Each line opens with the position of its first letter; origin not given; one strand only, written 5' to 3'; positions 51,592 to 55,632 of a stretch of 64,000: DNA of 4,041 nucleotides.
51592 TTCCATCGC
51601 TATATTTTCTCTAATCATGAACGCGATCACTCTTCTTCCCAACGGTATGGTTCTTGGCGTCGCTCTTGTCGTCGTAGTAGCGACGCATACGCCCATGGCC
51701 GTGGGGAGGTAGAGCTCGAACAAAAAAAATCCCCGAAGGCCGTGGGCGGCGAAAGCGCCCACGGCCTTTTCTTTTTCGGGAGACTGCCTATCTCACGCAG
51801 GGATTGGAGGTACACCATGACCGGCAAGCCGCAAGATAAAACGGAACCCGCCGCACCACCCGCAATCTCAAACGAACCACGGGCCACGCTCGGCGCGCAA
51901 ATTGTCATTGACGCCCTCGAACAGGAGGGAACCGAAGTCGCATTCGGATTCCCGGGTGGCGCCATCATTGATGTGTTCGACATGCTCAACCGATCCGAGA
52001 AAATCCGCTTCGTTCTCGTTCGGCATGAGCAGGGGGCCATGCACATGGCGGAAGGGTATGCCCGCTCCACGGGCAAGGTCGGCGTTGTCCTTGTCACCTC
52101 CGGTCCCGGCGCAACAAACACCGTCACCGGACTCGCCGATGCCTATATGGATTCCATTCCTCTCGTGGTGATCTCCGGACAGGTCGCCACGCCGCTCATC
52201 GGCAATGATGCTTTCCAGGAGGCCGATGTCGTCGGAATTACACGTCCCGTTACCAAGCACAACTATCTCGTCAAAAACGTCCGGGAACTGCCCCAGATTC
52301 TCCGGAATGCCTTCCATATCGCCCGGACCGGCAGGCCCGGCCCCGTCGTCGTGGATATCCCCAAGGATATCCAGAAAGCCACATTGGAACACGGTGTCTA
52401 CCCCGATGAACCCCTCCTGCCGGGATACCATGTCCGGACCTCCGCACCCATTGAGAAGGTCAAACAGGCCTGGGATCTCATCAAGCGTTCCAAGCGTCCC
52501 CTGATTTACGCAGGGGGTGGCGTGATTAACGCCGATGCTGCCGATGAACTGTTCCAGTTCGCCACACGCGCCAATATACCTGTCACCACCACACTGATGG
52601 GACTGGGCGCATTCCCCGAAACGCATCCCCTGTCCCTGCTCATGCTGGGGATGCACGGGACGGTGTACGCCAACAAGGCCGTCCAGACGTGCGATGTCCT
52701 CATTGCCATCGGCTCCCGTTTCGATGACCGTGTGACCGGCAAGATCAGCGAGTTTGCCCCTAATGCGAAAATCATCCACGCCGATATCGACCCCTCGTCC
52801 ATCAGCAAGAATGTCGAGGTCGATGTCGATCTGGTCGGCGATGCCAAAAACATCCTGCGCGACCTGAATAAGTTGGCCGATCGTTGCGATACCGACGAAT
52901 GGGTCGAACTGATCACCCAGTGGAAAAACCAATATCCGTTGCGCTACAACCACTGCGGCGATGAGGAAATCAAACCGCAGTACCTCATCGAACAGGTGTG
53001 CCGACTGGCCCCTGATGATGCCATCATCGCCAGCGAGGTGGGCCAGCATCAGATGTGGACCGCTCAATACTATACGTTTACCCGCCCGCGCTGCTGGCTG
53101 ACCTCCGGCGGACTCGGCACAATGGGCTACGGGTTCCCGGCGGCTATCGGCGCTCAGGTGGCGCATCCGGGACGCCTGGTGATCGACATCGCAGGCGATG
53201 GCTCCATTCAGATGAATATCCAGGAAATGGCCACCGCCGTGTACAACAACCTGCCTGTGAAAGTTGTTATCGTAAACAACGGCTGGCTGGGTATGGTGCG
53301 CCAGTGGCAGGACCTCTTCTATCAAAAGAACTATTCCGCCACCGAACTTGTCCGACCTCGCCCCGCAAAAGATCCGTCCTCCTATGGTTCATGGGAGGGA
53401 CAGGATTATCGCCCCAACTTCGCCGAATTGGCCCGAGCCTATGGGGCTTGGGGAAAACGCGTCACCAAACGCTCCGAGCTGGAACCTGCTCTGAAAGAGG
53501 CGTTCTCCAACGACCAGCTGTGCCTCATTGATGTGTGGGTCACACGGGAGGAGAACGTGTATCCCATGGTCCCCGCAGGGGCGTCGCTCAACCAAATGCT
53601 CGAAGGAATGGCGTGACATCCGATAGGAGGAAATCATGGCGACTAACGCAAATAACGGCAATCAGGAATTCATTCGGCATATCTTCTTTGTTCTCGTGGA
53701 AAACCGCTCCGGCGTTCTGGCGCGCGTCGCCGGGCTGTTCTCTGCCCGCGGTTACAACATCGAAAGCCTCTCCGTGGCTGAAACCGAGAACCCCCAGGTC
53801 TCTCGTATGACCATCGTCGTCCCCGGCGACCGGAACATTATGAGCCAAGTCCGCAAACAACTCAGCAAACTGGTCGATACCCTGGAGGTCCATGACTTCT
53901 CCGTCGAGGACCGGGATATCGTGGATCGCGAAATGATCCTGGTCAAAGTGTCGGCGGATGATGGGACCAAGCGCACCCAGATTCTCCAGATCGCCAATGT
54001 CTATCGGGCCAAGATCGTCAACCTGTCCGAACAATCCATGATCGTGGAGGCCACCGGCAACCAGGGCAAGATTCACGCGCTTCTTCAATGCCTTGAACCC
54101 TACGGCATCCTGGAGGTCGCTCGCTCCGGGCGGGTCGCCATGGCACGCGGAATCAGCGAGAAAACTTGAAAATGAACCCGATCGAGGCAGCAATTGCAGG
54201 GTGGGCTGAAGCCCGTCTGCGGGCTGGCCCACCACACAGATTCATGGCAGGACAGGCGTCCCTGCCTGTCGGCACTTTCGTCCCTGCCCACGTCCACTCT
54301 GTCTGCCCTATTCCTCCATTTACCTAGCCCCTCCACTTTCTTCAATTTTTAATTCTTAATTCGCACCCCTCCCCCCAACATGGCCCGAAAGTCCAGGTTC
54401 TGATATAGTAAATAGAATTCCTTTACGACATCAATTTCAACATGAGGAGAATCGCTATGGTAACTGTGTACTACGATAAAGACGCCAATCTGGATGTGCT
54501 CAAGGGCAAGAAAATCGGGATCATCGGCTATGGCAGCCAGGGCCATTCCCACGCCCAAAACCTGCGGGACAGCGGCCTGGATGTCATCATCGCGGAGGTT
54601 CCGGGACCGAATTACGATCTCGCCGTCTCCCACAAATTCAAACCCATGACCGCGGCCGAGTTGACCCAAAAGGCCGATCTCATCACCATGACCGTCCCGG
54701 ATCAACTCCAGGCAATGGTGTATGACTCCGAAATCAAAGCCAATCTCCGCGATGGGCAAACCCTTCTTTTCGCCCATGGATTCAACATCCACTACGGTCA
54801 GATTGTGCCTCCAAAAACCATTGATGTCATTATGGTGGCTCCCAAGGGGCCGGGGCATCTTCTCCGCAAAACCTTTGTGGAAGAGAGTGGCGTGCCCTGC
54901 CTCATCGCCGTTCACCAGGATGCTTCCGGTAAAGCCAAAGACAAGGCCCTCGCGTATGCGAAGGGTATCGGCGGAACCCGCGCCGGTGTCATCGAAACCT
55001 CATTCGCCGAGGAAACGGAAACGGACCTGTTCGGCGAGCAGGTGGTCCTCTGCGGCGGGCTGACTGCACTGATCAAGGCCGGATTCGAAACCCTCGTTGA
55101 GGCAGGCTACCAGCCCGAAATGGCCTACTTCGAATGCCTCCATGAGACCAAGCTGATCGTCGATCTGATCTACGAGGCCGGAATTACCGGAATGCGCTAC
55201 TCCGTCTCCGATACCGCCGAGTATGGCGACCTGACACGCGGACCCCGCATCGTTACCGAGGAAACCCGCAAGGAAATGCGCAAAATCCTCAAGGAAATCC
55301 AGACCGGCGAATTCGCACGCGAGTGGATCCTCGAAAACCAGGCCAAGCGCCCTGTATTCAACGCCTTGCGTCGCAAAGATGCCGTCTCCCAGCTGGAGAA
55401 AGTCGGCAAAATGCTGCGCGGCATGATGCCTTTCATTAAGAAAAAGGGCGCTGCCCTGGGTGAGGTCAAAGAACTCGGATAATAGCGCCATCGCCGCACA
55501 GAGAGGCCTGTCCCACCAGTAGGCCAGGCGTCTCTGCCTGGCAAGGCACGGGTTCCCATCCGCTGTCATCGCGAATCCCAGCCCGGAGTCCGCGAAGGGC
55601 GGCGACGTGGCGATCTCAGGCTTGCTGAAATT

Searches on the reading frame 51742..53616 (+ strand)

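Call 59: search_protein_families(library=pfam, proteins=[window:51742-53616:+], max_evalue=0.00001)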
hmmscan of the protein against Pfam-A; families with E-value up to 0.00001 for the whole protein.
window:51742-53616:+ (624 aa): 3 families
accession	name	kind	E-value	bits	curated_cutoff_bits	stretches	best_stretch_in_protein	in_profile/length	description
PF02775.26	TPP_enzyme_C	-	4.2e-57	192.6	21.9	1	433-598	2-151/151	Thiamine pyrophosphate enzyme, C-terminal TPP binding domain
PF00205.28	TPP_enzyme_M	-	2.7e-53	179.8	30.4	1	240-375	1-137/137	Thiamine pyrophosphate enzyme, central domain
PF02776.23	TPP_enzyme_N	-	6.4e-41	139.3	26.8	1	51-165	3-118/119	Thiamine pyrophosphate enzyme, N-terminal TPP binding domain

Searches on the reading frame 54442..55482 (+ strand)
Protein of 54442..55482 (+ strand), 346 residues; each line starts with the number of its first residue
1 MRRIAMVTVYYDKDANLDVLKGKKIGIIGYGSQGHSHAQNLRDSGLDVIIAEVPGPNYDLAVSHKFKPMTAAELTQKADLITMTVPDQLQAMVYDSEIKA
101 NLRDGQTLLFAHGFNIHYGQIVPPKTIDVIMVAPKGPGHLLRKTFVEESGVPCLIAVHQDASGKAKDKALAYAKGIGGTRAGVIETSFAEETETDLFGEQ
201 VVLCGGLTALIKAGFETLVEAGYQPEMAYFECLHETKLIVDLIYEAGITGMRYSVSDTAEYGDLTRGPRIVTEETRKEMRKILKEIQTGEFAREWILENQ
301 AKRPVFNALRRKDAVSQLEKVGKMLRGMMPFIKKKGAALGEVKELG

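Call 57: find_encoding_contigs(protein=window:54442-55482:+, flank=10000, max_places=1)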
Protein window:54442-55482:+ (346 aa): no gene with exactly this product is on record in the collection.
